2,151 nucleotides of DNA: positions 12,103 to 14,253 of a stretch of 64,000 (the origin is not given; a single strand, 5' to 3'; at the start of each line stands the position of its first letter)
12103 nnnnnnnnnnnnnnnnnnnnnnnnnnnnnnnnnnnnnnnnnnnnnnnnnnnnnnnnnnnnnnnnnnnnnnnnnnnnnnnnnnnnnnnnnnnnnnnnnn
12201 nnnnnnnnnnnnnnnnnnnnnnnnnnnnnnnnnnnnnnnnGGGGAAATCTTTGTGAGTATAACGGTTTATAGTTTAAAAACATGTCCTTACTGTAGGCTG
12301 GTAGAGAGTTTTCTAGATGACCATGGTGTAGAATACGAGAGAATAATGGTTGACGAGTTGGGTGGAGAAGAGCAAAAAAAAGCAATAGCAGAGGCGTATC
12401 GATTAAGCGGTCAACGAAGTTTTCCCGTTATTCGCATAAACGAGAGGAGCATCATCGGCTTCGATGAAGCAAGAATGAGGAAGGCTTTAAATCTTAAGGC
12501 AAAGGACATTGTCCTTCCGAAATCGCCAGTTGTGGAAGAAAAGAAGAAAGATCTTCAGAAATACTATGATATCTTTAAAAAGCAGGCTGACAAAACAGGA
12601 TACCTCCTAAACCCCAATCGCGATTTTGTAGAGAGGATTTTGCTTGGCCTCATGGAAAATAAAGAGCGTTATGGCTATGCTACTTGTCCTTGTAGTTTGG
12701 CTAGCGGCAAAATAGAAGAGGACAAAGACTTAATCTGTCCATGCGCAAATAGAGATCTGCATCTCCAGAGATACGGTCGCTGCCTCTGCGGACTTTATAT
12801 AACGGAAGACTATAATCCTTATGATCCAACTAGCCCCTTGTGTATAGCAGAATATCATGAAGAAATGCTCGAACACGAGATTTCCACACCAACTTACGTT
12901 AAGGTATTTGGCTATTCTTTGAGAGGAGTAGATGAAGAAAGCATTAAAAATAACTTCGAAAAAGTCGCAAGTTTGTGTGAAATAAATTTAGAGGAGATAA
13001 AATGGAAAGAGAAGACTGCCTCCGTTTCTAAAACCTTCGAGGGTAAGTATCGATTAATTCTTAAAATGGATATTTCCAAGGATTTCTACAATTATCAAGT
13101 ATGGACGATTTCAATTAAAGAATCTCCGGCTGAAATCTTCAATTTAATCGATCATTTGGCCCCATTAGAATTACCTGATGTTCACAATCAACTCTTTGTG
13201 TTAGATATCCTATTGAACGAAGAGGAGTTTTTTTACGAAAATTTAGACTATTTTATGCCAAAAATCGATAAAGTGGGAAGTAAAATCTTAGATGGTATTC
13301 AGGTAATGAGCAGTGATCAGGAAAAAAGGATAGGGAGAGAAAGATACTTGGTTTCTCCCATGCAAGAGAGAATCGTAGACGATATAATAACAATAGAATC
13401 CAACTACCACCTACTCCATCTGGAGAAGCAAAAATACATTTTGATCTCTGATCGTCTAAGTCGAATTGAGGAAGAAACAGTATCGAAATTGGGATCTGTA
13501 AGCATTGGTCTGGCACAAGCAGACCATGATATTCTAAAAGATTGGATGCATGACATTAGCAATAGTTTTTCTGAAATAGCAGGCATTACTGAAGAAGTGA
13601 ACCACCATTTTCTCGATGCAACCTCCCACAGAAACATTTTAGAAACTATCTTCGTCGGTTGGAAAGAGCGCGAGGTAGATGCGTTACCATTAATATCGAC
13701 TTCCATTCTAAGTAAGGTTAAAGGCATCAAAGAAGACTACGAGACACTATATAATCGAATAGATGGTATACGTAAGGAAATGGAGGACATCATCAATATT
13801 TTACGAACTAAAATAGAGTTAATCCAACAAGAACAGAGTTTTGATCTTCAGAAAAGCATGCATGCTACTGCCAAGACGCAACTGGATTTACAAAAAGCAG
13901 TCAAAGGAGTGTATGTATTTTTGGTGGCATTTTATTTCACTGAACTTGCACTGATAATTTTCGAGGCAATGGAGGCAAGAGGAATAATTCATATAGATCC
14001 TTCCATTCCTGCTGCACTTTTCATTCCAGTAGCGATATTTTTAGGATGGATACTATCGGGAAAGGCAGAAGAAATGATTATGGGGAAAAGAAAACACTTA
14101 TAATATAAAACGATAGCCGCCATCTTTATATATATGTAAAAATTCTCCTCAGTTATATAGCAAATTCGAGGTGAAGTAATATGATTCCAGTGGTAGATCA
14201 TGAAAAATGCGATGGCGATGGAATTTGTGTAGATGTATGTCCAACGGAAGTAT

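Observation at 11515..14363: Unusual redox module: Cys-rich protein, Grx-FTR-like fusion with a huge membrane-anchored C-terminal domain, and a ferredoxin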

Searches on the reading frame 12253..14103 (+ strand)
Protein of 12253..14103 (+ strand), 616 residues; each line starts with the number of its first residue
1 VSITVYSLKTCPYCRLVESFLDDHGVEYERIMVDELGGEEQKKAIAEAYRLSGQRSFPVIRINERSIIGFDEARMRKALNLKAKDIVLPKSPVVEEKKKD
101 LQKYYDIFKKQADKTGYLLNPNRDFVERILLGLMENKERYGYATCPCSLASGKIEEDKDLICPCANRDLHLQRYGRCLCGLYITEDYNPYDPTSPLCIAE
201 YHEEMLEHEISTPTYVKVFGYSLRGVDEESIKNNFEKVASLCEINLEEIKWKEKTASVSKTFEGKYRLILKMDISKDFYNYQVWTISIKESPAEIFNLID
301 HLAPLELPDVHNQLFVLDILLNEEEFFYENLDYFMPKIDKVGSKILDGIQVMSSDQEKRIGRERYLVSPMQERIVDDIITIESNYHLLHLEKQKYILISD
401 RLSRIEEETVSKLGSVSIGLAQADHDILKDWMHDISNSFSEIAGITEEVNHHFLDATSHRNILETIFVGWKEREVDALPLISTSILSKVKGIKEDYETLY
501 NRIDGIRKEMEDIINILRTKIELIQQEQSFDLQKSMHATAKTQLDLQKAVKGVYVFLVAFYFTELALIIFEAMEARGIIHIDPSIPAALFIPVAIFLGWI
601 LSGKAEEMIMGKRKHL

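Call 3: search_protein_families(library=pfam, proteins=[window:12253-14103:+], max_evalue=0.01)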
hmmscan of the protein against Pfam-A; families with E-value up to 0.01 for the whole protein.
window:12253-14103:+ (616 aa): 4 families
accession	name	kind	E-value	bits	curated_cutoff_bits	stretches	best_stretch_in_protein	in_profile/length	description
PF02943.20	FeThRed_B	-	1.5e-21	76.8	22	1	101-189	2-92/106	Ferredoxin thioredoxin reductase catalytic beta chain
PF11902.13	DUF3422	-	7.9e-16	58.6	25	1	441-601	251-410/418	Protein of unknown function (DUF3422)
PF00462.30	Glutaredoxin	-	2.5e-12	47.2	22.9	1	3-67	1-60/60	Glutaredoxin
PF13417.12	GST_N_3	-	0.0017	19.1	22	1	6-68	2-58/75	Glutathione S-transferase, N-terminal domain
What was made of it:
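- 12253..14103 (+): 616-aa Grx-FDR-DUF3422 fusion protein (GTG start; stop included). Pfam domains in call 3.
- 12259..12453 (+): Glutaredoxin-like domain (residues 3-67), active site C11-P-Y-C14. Pfam PF00462, 47 bits (call 3).
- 12553..12819 (+): Ferredoxin:disulfide reductase (FTRc-like) domain, residues 101-189; Cys145/147, 162/164, 177/179. PF02943, 77 bits (call 3).
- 12865..14100 (+): DUF3422 domain (residues 205-616): alpha/beta subdomain 214-368, helices 372-419 and 425-470, stalk helix 481-575 running into TM1, then TM2. PF11902 (call 3).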

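Call 4: search_protein_families(library=ncbifam, proteins=[window:12253-14103:+], max_evalue=0.01)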
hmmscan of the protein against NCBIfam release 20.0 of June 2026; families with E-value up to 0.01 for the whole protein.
window:12253-14103:+ (616 aa): 14 families
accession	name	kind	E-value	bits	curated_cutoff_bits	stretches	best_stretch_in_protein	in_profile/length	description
NF041072.1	FtrB_double_U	equivalog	1.5e-15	57.1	160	1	98-187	6-95/121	FtrB family double-selenoprotein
TIGR02196.1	GlrX_YruB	hypoth_equivalog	4.8e-14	52.6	88.55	1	3-80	2-74/74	glutaredoxin-like protein, YruB-family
TIGR02181.1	GRX_bact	equivalog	8.7e-11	41.9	90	1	3-72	1-66/80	glutaredoxin 3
NF041212.1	Uxx_star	subfamily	6e-08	32.8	66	1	3-71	1-65/70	Uxx-star family glutaredoxin-like (seleno)protein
TIGR02180.1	GRX_euk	equivalog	4.8e-07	29.9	87.25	1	3-73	1-71/84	glutaredoxin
TIGR02194.1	GlrX_NrdH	subfamily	5.3e-07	29.8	85.75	1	3-76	1-69/72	glutaredoxin-like protein NrdH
NF007923.0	PRK10638.1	equivalog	1.5e-06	28.2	129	1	3-72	4-68/83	glutaredoxin 3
TIGR02200.1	GlrX_actino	hypoth_equivalog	2.5e-06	27.8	89.5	1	3-64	2-59/77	mycoredoxin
NF041211.1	gluta_UXX_star_2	equivalog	3.2e-05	23.8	100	1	3-71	1-65/71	UXX-star (seleno)protein family 2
NF007657.0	PRK10329.1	equivalog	6.8e-05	22.8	131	1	1-71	1-65/81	glutaredoxin-like protein NrdH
TIGR01617.1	arsC_related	subfamily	0.00013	22.2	75.05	1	3-101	1-103/117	Spx/MgsR family RNA polymerase-binding regulatory protein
TIGR02190.1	GlrX-dom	hypoth_equivalog_domain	0.00023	21.1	99.3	1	2-74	9-75/79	glutaredoxin-family domain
NF045501.1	HUGP_GUXX-star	exception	0.00035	20.2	325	1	3-70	167-230/236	HUGP/GUXX-star fusion selenoprotein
NF047338.1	gluta_UXX_star_3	exception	0.002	18.1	97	1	3-60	1-54/70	UXX-star (seleno)protein family 3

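Call 5: find_homologous_proteins(query=window:12253-14100:+, max_evalue=0.00001)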
Query window:12253-14100:+ (616 aa): 23 proteins with E <= 0.00001 among 8000 candidates.
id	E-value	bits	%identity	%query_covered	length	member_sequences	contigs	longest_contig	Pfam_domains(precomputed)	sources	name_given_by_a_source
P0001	0.0e+0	1386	100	100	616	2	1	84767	PF00462.31,PF11902.14,PF02943.21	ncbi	-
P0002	0.0e+0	1052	74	100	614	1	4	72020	PF00462.31,PF11902.14,PF02943.21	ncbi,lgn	ncbi:MAG: DUF3422 family protein [Candidatus Hydrothermarchaeota archaeon]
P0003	1.7e-127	445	39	99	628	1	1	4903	PF00462.31,PF11902.14,PF02943.21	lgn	-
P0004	2.7e-123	431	38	98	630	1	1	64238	PF00462.31,PF11902.14,PF02943.21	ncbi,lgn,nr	ncbi:MAG: DUF3422 family protein [Deltaproteobacteria bacterium]|nr:DUF3422 family protein [Deltapro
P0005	1.9e-122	428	38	100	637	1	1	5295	PF00462.31,PF11902.14,PF02943.21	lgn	-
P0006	1.1e-121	426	37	98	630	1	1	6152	PF00462.31,PF11902.14,PF02943.21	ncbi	-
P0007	2.7e-121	424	38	98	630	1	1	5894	PF00462.31,PF11902.14,PF02943.21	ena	-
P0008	2.1e-120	421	38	98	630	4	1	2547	PF00462.31,PF11902.14,PF02943.21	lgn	-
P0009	7.5e-119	416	38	98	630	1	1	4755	PF00462.31,PF11902.14,PF02943.21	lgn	-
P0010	2.7e-26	111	27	55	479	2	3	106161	PF11902.14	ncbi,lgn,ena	-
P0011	3.7e-9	54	47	12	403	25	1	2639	PF00462.31,PF00890.31,PF07992.21,PF00070.34,PF13738.13,PF13417.13,PF12831.14,PF13409.13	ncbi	-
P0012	1.5e-8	52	40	13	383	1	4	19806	PF00462.31,PF01946.24,PF07992.21,PF00070.34,PF13738.13,PF03486.21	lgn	-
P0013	1.7e-8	52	40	13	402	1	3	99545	PF00462.31,PF01946.24,PF07992.21,PF00070.34,PF13738.13,PF03486.21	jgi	jgi:alkyl hydroperoxide reductase subunit F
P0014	1.8e-8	52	44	12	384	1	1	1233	PF00462.31,PF01946.24,PF00890.31,PF07992.21,PF00070.34,PF13738.13,PF03486.21,PF12831.14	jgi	jgi:alkyl hydroperoxide reductase subunit F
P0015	1.8e-8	52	44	12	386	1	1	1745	PF00462.31,PF01946.24,PF00890.31,PF07992.21,PF00070.34,PF13738.13,PF03486.21,PF12831.14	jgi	jgi:alkyl hydroperoxide reductase subunit F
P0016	3.5e-8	51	40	13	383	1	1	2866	PF00462.31,PF01946.24,PF07992.21,PF00070.34,PF13738.13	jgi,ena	-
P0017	4.4e-8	50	43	13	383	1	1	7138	PF00462.31,PF01946.24,PF07992.21,PF00070.34,PF13738.13,PF12831.14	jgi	-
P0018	1.1e-7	49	41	12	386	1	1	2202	PF00462.31,PF01946.24,PF00890.31,PF07992.21,PF00070.34,PF13738.13,PF03486.21,PF12831.14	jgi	jgi:alkyl hydroperoxide reductase subunit F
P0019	1.9e-7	48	42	12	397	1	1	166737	PF00462.31,PF01946.24,PF07992.21,PF00070.34,PF13738.13,PF01134.29,PF12831.14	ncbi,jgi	ncbi:MAG: Uxx-star family glutaredoxin-like (seleno)protein [Methanoregula sp.]|jgi:alkyl hydroperox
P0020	2.1e-7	48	43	12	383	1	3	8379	PF00462.31,PF01946.24,PF07992.21,PF00070.34,PF13738.13,PF03486.21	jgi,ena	-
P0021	2.8e-7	48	43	12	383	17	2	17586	PF00462.31,PF01946.24,PF00890.31,PF07992.21,PF00070.34,PF13738.13,PF03486.21,PF12831.14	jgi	-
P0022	2.9e-7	48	42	13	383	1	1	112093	PF00462.31,PF01946.24,PF07992.21,PF00070.34,PF13738.13,PF03486.21,PF12831.14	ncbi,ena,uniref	ncbi:FAD-dependent oxidoreductase [Methanoregula sp.]|uniref:FAD-dependent oxidoreductase n=1 Tax=Me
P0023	1.4e-6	46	42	12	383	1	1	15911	PF00462.31,PF01946.24,PF00890.31,PF07992.21,PF00070.34,PF13738.13,PF03486.21,PF12831.14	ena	-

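Call 10: find_encoding_contigs(protein=P0002, flank=8000, max_places=3)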
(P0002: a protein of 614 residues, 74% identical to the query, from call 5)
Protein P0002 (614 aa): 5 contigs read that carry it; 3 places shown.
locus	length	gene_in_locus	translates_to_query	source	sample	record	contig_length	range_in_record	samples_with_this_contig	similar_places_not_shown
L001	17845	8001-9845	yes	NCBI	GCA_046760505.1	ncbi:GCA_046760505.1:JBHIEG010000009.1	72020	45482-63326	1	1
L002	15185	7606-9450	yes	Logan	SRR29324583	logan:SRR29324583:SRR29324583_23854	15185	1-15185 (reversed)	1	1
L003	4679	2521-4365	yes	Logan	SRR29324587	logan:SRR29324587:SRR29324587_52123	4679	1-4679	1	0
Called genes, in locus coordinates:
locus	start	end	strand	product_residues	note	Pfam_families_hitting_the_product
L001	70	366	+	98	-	-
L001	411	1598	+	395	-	PF00753:Lactamase_B (weak), PF19583:ODP, PF00258:Flavodoxin_1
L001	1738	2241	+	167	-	PF02915:Rubrerythrin, PF21349:RUBY_RBDX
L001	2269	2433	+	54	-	PF00301:Rubredoxin, PF21349:RUBY_RBDX (faint)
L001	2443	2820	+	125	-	PF01880:Desulfoferrodox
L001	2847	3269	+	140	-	PF00210:Ferritin, PF02915:Rubrerythrin (faint)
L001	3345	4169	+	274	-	PF19420:DDAH_eukar, PF02274:ADI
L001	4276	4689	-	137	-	PF02635:DsrE, PF13686:DrsE_2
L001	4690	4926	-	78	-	PF01206:TusA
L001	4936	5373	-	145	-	PF02635:DsrE, PF04077:DsrH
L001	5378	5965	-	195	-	PF01206:TusA, PF02635:DsrE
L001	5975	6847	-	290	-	PF13192:Thioredoxin_3, PF04077:DsrH (weak)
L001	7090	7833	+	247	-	PF01978:TrmB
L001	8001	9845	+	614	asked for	PF00462:Glutaredoxin, PF02943:FeThRed_B, PF11902:DUF3422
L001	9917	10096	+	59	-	PF12797:Fer4_2 (faint), PF12837:Fer4_6 (weak), PF13237:Fer4_10, PF00037:Fer4, PF13459:Fer4_15 (faint), PF12838:Fer4_7, PF13187:Fer4_9, PF00037:Fer4 (weak), +4 more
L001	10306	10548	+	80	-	PF01206:TusA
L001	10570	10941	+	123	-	PF13686:DrsE_2 (weak), PF02635:DsrE, PF13686:DrsE_2 (weak)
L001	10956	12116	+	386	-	PF00155:Aminotran_1_2, PF00266:Aminotran_5, PF01041:DegT_DnrJ_EryC1, PF01212:Beta_elim_lyase (weak)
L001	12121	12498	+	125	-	PF01592:NifU_N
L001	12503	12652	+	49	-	PF08394:Arc_trans_TRASH (weak)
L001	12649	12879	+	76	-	PF01106:NifU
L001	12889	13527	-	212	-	PF04256:DUF434, PF18481:DUF5616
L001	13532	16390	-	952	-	PF00133:tRNA-synt_1, PF01406:tRNA-synt_1e (faint), PF01921:tRNA-synt_1f (faint), PF09334:tRNA-synt_1g, PF13603:tRNA-synt_1_2, PF09334:tRNA-synt_1g, PF08264:Anticodon_1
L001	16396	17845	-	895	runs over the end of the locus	PF01411:tRNA-synt_2c, PF07973:tRNA_SAD, PF02272:DHHA1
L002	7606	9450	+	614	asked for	PF00462:Glutaredoxin, PF02943:FeThRed_B, PF11902:DUF3422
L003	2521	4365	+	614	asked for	PF00462:Glutaredoxin, PF02943:FeThRed_B, PF11902:DUF3422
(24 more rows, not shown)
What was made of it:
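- Ferredoxin link: the Fd gene is retained in the archaeal relative (call 10).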

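Call 11: find_encoding_contigs(protein=P0004, flank=8000, max_places=3)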
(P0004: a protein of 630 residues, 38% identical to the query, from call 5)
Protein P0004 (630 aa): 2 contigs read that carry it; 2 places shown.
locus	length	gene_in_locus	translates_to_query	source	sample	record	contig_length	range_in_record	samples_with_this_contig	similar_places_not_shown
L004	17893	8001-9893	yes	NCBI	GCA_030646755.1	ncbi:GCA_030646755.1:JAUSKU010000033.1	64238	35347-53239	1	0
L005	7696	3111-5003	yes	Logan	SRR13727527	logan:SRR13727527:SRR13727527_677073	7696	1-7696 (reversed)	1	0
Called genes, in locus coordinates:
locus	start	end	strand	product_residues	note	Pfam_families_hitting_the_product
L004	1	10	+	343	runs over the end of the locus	PF12838:Fer4_7 (weak), PF13237:Fer4_10 (weak), PF13247:Fer4_11, PF13187:Fer4_9 (weak), PF00037:Fer4 (weak), PF12797:Fer4_2 (weak), PF13237:Fer4_10 (weak), PF12838:Fer4_7, +7 more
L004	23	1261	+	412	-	PF03916:NrfD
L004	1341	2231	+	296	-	PF22113:Mtrc-MtrF_II-IV_dom (weak), PF09699:Paired_CXXCH_1 (faint), PF14522:Cytochrome_C7 (faint)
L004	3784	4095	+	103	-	PF00829:Ribosomal_L21p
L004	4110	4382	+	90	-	PF01016:Ribosomal_L27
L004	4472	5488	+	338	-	PF01018:GTP1_OBG, PF00009:GTP_EFTU (faint), PF01926:MMR_HSR1, PF02421:FeoB_N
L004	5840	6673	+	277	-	PF01507:PAPS_reduct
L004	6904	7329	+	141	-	PF00210:Ferritin, PF02915:Rubrerythrin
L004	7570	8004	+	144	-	PF01475:FUR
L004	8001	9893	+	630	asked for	PF00462:Glutaredoxin, PF02943:FeThRed_B, PF11902:DUF3422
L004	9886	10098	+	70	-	-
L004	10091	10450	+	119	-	PF02915:Rubrerythrin (weak)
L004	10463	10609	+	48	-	PF03604:Zn_ribbon_RPAB4 (faint), PF21344:Zn_ribbon_LysW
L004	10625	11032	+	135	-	PF01814:Hemerythrin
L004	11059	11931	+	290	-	PF00072:Response_reg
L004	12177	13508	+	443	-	-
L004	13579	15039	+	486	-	PF00199:Catalase, PF06628:Catalase-rel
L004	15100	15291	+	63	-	PF09537:DUF2383 (weak), PF02915:Rubrerythrin (weak)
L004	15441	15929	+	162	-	PF21349:RUBY_RBDX, PF02915:Rubrerythrin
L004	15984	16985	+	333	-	PF07731:Cu-oxidase_2, PF07732:Cu-oxidase_3, PF00394:Cu-oxidase, PF07731:Cu-oxidase_2, PF07732:Cu-oxidase_3 (weak)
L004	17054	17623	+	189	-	PF02525:Flavodoxin_2, PF03358:FMN_red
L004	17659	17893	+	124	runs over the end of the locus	PF06397:Desulfoferrod_N, PF01880:Desulfoferrodox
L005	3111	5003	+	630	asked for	PF00462:Glutaredoxin, PF02943:FeThRed_B, PF11902:DUF3422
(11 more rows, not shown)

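Call 12: find_encoding_contigs(protein=P0005, flank=8000, max_places=2)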
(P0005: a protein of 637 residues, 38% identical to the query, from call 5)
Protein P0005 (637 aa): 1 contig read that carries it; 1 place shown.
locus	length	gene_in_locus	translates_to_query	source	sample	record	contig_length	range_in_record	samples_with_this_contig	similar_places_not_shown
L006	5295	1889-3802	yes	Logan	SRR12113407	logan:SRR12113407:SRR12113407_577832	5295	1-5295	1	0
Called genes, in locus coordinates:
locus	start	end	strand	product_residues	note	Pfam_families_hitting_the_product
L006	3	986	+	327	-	?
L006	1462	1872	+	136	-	PF01475:FUR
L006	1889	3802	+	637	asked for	PF00462:Glutaredoxin, PF02943:FeThRed_B, PF11902:DUF3422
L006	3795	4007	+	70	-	-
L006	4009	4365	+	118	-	PF02915:Rubrerythrin (weak)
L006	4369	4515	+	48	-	PF08271:Zn_Ribbon_TF (weak), PF21344:Zn_ribbon_LysW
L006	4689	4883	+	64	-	PF09537:DUF2383 (weak), PF02915:Rubrerythrin (weak)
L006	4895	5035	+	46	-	-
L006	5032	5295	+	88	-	?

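Call 13: find_encoding_contigs(protein=P0003, flank=8000, max_places=2)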
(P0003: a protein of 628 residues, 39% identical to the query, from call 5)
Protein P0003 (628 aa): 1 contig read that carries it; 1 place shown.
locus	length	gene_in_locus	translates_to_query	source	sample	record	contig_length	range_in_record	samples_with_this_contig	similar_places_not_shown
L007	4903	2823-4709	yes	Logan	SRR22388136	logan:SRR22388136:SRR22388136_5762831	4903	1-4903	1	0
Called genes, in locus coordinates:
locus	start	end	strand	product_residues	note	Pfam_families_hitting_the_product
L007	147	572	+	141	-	PF00210:Ferritin, PF02915:Rubrerythrin (weak)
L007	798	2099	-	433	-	PF13701:DDE_Tnp_1_4, PF01609:DDE_Tnp_1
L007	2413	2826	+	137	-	PF01475:FUR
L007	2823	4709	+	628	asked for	PF00462:Glutaredoxin, PF02943:FeThRed_B, PF11902:DUF3422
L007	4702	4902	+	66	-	?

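Call 14: find_encoding_contigs(protein=P0010, flank=8000, max_places=3)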
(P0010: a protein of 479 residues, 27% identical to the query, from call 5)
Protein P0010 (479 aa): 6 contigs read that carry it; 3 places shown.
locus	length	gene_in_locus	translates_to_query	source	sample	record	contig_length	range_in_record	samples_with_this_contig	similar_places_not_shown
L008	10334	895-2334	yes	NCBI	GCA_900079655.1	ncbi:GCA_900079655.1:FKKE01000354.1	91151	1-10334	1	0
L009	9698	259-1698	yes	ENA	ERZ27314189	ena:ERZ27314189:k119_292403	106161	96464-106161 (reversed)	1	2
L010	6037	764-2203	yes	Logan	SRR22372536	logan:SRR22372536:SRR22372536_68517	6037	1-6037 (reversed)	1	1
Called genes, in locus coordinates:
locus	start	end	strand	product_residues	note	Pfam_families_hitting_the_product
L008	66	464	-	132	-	PF00665:rve, PF13683:rve_3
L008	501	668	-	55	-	-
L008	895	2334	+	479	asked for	PF11902:DUF3422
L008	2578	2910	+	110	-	-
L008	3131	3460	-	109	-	-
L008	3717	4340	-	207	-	PF01184:Gpr1_Fun34_YaaH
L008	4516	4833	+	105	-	PF13414:TPR_11 (faint), PF13432:TPR_16 (weak), PF14559:TPR_19 (weak)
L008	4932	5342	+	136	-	PF07238:PilZ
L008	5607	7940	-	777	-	PF01590:GAF (weak), PF05157:MshEN, PF00437:T2SSE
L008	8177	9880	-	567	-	PF00587:tRNA-synt_2b, PF04073:tRNA_edit, PF03129:HGTP_anticodon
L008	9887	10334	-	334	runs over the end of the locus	PF00595:PDZ, PF04495:GRASP55_65 (faint), PF13180:PDZ_2, PF14685:PDZ_Tricorn (faint), PF17820:PDZ_6, PF13180:PDZ_2 (weak), PF02163:Peptidase_M50, PF17820:PDZ_6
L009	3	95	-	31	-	?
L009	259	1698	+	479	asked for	PF11902:DUF3422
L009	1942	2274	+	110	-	-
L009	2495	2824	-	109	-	-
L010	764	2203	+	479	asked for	PF11902:DUF3422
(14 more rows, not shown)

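Call 23: predict_structure(alignment_id=A1)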
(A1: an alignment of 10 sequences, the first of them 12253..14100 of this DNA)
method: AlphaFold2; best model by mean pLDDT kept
length: 616 residues; sequences in the alignment: 10
mean_pLDDT: 66.1   pTM: 0.49
mean pLDDT of the five models: 66.1, 65.2, 62.9, 60.5, 55.9
residues with pLDDT >= 90: 7; 70-90: 305; 50-70: 175; < 50: 129
segments of 3 or more residues with pLDDT < 50: 53-72, 84-96, 136-178, 186-211, 290-293, 302-310, 357-361
pLDDT, mean of each block of 10 residues (from residue 1): 65 60 71 76 65 41 38 51 44 47 73 59 65 51 43 38 34 43 48 31 32 68 69 80 81 84 72 69 62 50 44 69 65 62 85 63 72 84 83 76 79 78 80 81 84 86 90 83 85 85 86 82 76 56 55 67 77 75 77 76 61 51
secondary structure, 60 per line:
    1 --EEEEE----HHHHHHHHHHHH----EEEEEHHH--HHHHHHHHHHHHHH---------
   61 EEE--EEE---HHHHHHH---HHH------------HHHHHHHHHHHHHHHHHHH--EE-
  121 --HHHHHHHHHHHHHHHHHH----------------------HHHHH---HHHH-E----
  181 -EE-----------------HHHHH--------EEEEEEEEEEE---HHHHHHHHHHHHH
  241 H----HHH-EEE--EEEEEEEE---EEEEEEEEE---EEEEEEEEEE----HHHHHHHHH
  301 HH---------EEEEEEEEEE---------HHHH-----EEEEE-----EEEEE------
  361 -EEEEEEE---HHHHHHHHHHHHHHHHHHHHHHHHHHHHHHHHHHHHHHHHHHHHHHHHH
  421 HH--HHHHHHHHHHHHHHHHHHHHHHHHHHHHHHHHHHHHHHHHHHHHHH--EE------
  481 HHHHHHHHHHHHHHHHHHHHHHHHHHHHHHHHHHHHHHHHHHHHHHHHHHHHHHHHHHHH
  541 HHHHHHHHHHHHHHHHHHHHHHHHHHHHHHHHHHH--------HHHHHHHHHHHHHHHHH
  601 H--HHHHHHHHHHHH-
elements in order: E3-7 H12-23 E28-32 H38-51 E61-63 E66-68 H72-78 H97-115 H123-140 H163-167 H171-174 H201-205 E214-224 H228-241 E250-252 E255-262 E266-274 E278-287 H292-302 E312-321 H331-334 E340-344 E350-354 E362-368 H372-422 H425-470 H481-575 H584-601 H604-615
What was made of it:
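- The long helices resemble signalling stalks (call 23).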
